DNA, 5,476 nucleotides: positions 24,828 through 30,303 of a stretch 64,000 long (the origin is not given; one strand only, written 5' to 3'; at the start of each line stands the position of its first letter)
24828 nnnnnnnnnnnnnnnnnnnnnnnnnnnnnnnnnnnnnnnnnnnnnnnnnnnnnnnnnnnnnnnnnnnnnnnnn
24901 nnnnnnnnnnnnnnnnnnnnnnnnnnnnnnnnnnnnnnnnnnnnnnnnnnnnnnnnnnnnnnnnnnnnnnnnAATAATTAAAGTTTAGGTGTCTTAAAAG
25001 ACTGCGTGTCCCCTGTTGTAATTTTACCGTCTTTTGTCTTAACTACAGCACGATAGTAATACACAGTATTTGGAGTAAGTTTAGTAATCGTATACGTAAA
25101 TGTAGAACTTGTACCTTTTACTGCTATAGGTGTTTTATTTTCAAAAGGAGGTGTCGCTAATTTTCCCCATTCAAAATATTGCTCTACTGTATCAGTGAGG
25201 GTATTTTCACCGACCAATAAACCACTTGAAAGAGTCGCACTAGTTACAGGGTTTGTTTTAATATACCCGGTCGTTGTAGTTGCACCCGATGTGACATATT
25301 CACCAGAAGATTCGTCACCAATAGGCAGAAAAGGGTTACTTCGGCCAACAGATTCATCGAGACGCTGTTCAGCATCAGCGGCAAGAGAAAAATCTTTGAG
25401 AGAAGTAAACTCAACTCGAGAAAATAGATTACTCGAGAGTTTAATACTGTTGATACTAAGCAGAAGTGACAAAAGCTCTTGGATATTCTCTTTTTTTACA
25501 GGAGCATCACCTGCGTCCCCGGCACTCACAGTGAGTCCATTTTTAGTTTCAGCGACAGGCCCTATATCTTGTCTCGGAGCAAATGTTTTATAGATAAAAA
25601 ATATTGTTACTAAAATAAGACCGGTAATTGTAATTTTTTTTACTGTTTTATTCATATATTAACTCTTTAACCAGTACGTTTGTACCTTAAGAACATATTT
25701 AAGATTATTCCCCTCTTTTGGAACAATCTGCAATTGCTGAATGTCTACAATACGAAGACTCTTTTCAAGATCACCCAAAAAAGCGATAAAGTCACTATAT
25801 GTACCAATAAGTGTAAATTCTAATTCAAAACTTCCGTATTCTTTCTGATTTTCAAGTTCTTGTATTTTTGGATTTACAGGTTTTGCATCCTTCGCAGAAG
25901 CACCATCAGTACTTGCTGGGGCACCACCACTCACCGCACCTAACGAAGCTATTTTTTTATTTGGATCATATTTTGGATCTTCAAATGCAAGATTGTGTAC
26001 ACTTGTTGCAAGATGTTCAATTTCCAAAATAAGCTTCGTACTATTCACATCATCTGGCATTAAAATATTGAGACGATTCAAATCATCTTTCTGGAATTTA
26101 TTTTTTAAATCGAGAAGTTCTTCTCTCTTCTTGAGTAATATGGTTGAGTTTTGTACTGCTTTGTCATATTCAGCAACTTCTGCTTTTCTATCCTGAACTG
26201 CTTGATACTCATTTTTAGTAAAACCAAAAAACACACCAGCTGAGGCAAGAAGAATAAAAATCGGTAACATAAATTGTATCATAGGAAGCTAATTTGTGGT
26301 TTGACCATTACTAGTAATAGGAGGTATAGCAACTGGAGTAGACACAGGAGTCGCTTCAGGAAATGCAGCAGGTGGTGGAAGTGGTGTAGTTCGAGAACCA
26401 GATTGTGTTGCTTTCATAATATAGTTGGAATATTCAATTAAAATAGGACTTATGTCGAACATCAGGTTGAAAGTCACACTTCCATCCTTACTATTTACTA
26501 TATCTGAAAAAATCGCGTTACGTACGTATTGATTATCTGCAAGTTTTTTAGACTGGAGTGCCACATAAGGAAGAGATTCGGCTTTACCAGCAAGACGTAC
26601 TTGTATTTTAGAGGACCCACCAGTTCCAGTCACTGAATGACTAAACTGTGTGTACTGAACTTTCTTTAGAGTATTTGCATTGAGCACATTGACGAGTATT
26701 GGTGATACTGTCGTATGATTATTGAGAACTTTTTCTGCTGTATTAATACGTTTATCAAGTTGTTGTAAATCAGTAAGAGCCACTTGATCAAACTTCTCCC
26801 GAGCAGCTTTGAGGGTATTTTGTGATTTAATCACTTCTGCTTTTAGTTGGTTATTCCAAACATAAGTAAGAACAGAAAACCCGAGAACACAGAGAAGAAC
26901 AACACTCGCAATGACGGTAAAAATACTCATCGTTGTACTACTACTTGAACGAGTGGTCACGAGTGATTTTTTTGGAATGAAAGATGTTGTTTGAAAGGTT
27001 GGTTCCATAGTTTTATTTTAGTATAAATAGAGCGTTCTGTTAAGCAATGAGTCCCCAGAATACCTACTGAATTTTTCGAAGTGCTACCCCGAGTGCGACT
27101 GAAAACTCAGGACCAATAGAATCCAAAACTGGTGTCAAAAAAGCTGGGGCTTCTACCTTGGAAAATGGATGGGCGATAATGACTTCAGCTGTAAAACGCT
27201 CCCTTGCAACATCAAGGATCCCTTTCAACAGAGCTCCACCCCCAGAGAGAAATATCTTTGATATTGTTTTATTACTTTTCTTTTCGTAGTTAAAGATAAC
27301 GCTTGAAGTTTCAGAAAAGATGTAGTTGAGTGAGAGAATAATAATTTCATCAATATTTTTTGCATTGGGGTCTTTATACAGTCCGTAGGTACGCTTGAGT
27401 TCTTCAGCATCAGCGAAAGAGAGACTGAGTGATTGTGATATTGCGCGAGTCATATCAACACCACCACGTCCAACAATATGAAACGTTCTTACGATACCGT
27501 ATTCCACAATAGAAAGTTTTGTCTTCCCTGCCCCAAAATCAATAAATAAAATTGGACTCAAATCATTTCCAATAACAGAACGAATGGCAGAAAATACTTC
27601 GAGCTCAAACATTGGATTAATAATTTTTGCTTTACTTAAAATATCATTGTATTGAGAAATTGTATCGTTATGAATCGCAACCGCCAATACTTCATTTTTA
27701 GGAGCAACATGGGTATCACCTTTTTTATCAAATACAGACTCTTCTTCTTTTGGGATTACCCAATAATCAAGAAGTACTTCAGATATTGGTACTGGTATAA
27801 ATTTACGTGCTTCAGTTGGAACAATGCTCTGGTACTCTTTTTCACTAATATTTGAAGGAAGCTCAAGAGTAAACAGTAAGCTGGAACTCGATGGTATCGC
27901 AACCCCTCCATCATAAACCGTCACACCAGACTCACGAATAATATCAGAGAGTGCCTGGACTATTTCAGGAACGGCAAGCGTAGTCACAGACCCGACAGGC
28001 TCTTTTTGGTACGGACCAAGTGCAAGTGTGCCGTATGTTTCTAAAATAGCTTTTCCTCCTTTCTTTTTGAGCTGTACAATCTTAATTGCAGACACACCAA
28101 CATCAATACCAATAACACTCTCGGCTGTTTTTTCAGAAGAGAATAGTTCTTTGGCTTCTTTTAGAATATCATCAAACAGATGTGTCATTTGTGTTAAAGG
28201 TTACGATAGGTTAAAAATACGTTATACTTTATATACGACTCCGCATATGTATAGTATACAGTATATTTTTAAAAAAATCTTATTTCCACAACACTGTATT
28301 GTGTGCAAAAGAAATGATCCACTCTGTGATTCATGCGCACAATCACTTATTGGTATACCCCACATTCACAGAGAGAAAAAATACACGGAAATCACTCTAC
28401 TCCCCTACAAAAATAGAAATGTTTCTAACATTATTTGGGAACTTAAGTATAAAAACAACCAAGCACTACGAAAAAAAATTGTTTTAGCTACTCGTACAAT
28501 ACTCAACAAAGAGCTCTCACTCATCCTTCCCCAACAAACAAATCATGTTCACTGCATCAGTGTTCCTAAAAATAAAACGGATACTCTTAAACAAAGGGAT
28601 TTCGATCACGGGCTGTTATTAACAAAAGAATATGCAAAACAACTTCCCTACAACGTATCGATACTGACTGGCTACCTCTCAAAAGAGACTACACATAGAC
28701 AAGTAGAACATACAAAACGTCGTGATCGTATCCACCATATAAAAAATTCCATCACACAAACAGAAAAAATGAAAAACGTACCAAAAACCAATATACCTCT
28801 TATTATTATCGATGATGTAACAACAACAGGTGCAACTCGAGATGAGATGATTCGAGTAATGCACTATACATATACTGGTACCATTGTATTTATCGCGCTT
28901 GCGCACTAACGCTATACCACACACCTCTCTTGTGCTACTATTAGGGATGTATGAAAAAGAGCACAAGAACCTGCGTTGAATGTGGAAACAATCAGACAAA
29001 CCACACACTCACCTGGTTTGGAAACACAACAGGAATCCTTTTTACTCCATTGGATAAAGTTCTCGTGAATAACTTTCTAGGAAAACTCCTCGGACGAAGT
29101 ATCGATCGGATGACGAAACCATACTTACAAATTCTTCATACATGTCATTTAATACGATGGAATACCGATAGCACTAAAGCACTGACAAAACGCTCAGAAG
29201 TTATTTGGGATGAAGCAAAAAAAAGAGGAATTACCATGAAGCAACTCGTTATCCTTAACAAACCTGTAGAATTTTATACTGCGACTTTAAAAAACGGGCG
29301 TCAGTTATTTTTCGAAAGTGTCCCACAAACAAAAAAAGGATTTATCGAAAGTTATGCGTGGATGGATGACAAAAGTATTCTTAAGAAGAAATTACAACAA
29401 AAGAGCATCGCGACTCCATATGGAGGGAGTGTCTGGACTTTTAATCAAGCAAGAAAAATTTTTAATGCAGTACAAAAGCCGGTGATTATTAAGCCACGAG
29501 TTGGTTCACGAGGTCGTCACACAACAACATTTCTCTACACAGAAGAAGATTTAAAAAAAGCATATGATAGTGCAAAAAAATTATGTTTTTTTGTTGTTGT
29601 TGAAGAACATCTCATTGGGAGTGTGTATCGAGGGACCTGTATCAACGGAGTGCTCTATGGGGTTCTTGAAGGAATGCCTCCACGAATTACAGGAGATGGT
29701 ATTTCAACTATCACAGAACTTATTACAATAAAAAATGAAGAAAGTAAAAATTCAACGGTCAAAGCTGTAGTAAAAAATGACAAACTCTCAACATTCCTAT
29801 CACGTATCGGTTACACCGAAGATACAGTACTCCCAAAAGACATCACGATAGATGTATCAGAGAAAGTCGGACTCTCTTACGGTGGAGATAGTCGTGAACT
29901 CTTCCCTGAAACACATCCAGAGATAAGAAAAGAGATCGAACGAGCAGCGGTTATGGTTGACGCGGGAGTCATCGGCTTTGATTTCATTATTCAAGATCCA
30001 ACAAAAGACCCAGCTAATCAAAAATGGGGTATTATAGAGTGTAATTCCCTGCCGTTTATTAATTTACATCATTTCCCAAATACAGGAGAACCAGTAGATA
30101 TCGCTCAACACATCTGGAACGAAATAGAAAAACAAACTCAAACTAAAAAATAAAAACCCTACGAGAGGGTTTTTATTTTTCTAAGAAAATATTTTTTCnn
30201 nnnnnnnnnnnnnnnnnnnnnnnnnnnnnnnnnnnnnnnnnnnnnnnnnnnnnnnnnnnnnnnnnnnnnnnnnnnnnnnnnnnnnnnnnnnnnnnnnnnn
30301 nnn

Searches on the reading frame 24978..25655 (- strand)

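Call 17: search_protein_families(library=pfam, proteins=[window:24978-25655:-], max_evalue=0.001)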
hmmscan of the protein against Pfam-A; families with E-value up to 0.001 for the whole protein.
window:24978-25655:- (225 aa): 1 family
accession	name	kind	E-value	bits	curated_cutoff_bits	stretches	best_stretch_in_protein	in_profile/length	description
PF16656.11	Pur_ac_phosph_N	-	0.00015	22.7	30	1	162-222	55-93/93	Purple acid Phosphatase, N-terminal domain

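Call 68: search_protein_families(library=ncbifam, proteins=[window:24978-25655:-], max_evalue=0.01)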
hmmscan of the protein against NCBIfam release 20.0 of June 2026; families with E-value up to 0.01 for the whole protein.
window:24978-25655:- (225 aa): 1 family
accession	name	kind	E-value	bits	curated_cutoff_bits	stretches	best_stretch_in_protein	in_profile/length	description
NF049889.1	AlphArabdaseBT0360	equivalog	0.0014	17.2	600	1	138-222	46-129/639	arabinan endo-1,5-alpha-L-arabinosidase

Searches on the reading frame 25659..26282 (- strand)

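Call 18: search_protein_families(library=pfam, proteins=[window:25659-26282:-], max_evalue=0.01)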
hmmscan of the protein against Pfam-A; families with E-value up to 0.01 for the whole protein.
window:25659-26282:- (207 aa): 1 family
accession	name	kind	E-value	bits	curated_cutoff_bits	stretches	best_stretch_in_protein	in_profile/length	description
PF04350.18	PilO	-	4.2e-06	27.4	22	1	142-205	77-143/145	Pilus assembly protein, PilO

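Call 68: search_protein_families(library=ncbifam, proteins=[window:25659-26282:-], max_evalue=0.01)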
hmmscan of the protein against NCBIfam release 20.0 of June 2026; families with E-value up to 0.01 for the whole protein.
window:25659-26282:- (207 aa): 0 families

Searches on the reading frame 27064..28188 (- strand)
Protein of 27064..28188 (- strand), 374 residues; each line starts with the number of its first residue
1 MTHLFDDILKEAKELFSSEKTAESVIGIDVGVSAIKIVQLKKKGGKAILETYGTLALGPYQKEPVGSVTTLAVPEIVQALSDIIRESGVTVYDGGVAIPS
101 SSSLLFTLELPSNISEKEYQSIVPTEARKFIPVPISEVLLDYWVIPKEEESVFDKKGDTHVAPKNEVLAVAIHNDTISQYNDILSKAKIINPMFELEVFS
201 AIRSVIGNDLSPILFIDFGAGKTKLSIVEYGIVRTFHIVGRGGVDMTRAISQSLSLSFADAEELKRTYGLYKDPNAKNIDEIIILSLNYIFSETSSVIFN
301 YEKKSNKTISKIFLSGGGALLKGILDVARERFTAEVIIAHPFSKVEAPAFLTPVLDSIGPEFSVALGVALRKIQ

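Call 17: search_protein_families(library=pfam, proteins=[window:27064-28188:-], max_evalue=0.001)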
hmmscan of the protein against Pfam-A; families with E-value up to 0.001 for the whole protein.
window:27064-28188:- (374 aa): 2 families
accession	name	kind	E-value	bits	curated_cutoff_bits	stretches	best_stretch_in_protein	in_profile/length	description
PF11104.14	PilM_2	-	6.1e-33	114.6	27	1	27-372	1-339/340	Type IV pilus assembly protein PilM;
PF14450.12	FtsA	-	5.1e-17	62.9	31.8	1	215-352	2-124/127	Cell division protein FtsA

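Call 68: search_protein_families(library=ncbifam, proteins=[window:27064-28188:-], max_evalue=0.01)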
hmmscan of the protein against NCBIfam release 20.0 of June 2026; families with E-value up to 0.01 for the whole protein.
window:27064-28188:- (374 aa): 8 families
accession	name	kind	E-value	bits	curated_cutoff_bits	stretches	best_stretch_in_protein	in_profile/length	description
TIGR01175.1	pilM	subfamily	1.1e-43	149.6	133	1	23-372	3-347/348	type IV pilus assembly protein PilM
NF045709.1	Amuc_1101_fam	equivalog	4e-22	78.8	650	1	23-347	5-323/608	Amuc_1101 family PilM-like pilus complex protein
TIGR01174.1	ftsA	equivalog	1.4e-13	50.7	175.85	2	169-287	152-272/371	cell division protein FtsA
NF011660.0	PRK15080.1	equivalog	4.5e-09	35.9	182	1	215-354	145-267/277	ethanolamine utilization protein EutJ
TIGR02529.1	EutJ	subfamily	3.3e-07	30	152.1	1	215-339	112-225/239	ethanolamine utilization protein EutJ family protein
NF007009.0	PRK09472.1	equivalog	0.00025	20.3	409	0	203-270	194-263/420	cell division protein FtsA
NF010540.1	PRK13929.1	exception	0.00038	19.6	515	0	214-252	153-191/334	rod-share determining protein MreBH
NF009842.0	PRK13317.1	equivalog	0.0015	18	234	0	23-54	2-33/277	type II pantothenate kinase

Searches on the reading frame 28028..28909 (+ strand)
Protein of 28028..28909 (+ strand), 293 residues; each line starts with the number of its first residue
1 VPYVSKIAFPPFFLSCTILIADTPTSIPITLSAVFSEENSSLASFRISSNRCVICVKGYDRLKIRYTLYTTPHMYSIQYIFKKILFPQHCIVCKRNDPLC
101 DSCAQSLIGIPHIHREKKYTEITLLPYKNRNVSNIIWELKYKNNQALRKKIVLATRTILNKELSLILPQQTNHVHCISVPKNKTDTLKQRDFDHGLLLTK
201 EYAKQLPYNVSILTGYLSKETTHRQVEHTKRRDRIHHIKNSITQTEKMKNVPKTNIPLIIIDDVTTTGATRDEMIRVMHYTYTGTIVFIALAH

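Call 18: search_protein_families(library=pfam, proteins=[window:28028-28909:+], max_evalue=0.01)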
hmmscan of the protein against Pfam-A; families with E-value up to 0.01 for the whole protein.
window:28028-28909:+ (293 aa): 1 family
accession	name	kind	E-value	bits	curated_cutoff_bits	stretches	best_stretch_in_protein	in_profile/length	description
PF18912.6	DZR_2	-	0.00078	19.7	27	1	83-107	3-31/56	Double zinc ribbon domain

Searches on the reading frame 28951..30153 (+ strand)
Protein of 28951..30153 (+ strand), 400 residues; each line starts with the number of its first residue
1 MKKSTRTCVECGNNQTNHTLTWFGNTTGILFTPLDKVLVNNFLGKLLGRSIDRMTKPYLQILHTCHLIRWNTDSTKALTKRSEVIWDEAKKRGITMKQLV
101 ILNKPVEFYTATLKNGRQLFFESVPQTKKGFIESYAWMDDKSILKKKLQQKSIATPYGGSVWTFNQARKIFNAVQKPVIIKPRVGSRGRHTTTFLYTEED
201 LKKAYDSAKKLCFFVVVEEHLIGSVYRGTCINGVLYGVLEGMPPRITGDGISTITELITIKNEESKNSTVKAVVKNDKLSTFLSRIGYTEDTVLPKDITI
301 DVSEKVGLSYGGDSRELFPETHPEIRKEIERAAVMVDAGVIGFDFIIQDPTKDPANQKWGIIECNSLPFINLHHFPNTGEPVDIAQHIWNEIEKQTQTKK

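Call 9: search_protein_families(library=pfam, proteins=[window:28951-30153:+], max_evalue=0.001)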
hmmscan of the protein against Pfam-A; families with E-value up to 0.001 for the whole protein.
window:28951-30153:+ (400 aa): 1 family
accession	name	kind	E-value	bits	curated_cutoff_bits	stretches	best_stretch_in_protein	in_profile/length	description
PF02655.19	ATP-grasp_3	-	4.9e-05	23.9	23.2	0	139-200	2-56/160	ATP-grasp domain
